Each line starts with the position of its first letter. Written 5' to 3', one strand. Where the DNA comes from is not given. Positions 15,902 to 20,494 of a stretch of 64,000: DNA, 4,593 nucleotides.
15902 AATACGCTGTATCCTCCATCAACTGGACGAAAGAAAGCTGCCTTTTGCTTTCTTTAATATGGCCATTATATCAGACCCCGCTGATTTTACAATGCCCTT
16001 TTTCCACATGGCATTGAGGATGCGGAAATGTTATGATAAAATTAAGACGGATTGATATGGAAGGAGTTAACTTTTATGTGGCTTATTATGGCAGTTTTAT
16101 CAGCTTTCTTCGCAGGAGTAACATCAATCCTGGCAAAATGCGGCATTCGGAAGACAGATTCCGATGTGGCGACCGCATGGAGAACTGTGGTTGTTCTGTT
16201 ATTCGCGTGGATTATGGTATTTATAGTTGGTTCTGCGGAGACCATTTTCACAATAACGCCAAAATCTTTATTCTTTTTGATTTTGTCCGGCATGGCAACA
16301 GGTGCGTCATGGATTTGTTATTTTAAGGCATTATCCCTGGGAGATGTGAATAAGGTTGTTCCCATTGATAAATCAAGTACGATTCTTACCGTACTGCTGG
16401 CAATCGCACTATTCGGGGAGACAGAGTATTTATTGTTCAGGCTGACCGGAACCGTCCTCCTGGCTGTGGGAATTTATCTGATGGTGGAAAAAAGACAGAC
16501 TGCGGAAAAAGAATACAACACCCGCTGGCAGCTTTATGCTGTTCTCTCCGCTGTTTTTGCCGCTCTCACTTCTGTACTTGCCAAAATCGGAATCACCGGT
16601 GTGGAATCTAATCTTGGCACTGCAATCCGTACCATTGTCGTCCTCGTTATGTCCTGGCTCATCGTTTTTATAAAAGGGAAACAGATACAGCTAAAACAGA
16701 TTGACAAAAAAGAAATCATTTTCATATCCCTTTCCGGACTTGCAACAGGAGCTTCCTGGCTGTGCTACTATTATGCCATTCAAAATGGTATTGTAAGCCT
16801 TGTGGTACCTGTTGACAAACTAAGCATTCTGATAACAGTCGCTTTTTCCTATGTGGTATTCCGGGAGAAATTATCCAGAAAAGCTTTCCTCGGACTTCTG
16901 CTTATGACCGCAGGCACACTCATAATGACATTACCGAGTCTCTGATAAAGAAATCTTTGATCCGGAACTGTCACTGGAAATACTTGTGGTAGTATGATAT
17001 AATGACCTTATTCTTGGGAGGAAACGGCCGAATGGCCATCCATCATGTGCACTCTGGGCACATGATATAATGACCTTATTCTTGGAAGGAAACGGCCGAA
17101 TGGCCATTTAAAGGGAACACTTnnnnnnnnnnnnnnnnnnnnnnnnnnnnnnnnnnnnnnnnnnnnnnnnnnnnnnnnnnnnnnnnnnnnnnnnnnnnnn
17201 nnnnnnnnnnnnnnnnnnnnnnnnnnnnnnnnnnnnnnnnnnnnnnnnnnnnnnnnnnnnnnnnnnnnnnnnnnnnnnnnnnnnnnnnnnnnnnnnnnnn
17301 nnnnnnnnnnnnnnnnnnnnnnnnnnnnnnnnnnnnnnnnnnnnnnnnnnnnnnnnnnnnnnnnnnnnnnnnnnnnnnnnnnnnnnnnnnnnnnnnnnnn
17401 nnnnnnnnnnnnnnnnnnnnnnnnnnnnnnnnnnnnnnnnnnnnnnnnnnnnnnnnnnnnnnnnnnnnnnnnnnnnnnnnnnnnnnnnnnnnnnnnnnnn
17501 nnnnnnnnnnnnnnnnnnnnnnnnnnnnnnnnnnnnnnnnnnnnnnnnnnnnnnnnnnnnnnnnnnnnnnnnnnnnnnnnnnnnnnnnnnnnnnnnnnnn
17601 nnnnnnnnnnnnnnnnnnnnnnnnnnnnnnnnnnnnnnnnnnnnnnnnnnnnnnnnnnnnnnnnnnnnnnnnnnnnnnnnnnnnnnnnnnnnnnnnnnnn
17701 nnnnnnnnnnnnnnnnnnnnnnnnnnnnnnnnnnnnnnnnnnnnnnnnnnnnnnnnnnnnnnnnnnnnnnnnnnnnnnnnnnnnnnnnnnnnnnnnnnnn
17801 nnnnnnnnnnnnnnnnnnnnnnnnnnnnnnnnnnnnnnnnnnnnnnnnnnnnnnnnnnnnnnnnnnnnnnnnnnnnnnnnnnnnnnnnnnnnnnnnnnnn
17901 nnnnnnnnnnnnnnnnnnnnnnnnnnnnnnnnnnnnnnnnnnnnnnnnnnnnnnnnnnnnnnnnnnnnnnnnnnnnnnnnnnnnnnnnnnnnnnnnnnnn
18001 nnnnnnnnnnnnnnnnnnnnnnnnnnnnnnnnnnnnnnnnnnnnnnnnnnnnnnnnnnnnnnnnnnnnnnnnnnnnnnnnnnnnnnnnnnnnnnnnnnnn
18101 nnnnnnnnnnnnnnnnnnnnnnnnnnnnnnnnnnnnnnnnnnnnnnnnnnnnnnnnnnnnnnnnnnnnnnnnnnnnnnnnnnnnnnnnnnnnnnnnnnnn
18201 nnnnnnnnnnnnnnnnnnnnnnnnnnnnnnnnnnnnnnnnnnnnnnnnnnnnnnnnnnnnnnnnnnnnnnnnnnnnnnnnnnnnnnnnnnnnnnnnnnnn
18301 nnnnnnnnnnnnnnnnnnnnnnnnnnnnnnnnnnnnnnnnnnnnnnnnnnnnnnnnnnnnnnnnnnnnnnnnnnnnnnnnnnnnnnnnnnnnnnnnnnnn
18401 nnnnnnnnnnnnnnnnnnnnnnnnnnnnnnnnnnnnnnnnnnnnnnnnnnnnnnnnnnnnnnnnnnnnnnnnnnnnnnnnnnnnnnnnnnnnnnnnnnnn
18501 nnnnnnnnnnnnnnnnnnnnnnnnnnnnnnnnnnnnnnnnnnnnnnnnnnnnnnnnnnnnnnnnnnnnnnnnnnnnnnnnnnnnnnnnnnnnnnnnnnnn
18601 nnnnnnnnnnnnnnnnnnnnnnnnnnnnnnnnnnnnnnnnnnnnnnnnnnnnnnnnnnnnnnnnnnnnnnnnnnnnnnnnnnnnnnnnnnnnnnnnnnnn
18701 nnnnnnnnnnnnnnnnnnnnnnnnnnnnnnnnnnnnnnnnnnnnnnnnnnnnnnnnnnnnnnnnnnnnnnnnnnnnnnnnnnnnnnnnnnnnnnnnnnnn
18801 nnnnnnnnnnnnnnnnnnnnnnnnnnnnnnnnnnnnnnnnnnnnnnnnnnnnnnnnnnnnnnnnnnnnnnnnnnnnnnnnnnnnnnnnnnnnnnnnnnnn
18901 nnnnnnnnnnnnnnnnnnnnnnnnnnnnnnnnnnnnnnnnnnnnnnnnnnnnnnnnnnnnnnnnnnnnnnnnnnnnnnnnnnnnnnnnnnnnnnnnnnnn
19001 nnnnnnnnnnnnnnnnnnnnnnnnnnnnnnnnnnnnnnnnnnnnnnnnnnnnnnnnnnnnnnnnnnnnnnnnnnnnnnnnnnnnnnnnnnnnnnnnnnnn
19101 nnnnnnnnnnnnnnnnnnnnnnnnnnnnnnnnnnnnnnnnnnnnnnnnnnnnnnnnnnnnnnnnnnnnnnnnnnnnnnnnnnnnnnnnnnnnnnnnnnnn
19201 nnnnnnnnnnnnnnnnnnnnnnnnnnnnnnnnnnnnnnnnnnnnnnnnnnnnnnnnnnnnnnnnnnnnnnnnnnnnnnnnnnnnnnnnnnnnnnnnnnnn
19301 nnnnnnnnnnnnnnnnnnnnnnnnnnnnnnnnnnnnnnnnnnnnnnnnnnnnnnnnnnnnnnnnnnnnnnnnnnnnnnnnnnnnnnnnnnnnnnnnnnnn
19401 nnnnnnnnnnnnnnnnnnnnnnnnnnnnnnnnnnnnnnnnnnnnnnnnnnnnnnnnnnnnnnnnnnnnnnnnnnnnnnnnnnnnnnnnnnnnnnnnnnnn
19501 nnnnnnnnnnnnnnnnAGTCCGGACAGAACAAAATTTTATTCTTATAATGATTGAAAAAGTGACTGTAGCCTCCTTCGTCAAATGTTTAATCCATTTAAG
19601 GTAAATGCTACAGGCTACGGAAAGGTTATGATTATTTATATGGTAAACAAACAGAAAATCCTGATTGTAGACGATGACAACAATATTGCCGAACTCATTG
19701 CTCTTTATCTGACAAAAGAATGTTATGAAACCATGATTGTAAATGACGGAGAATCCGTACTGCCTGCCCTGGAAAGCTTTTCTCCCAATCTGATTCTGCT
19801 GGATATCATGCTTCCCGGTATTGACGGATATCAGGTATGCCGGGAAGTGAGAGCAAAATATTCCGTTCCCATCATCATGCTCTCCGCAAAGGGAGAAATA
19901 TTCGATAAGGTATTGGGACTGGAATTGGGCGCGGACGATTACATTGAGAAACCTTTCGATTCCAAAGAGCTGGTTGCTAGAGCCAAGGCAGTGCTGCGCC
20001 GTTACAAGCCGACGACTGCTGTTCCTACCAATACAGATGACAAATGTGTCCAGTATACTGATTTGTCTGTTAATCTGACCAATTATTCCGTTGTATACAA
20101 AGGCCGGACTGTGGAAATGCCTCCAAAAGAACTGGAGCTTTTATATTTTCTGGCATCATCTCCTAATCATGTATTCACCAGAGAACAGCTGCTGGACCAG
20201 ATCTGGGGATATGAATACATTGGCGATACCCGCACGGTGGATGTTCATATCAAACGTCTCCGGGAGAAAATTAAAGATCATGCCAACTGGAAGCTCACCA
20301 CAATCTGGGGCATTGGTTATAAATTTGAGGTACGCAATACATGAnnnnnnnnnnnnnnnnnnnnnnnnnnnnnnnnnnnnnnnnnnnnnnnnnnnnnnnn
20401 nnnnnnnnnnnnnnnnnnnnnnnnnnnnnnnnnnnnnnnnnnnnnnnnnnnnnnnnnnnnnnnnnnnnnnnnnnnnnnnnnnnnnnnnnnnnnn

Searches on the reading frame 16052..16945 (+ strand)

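Call 8: search_protein_families(library=pfam, proteins=[window:16052-16945:+])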
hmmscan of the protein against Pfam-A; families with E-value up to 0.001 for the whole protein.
window:16052-16945:+ (297 aa): 2 families
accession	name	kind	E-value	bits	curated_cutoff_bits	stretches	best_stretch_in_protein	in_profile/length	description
PF00892.27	EamA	-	3.6e-33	115.2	28.2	2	158-293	2-134/135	EamA-like transporter family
PF10639.15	TMEM234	-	0.00064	20.2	30.1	1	237-292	56-112/113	Putative transmembrane family 234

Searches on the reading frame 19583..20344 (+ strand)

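Call 8: search_protein_families(library=pfam, proteins=[window:19583-20344:+])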
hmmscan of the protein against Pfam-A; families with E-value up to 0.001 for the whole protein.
window:19583-20344:+ (253 aa): 2 families
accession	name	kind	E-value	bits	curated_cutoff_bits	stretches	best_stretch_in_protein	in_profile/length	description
PF00072.30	Response_reg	-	1.9e-28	99.3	30.2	1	26-134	1-110/111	Response regulator receiver domain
PF00486.34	Trans_reg_C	-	4.2e-26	91.3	26.2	1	174-248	1-77/77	Transcriptional regulatory protein, C terminal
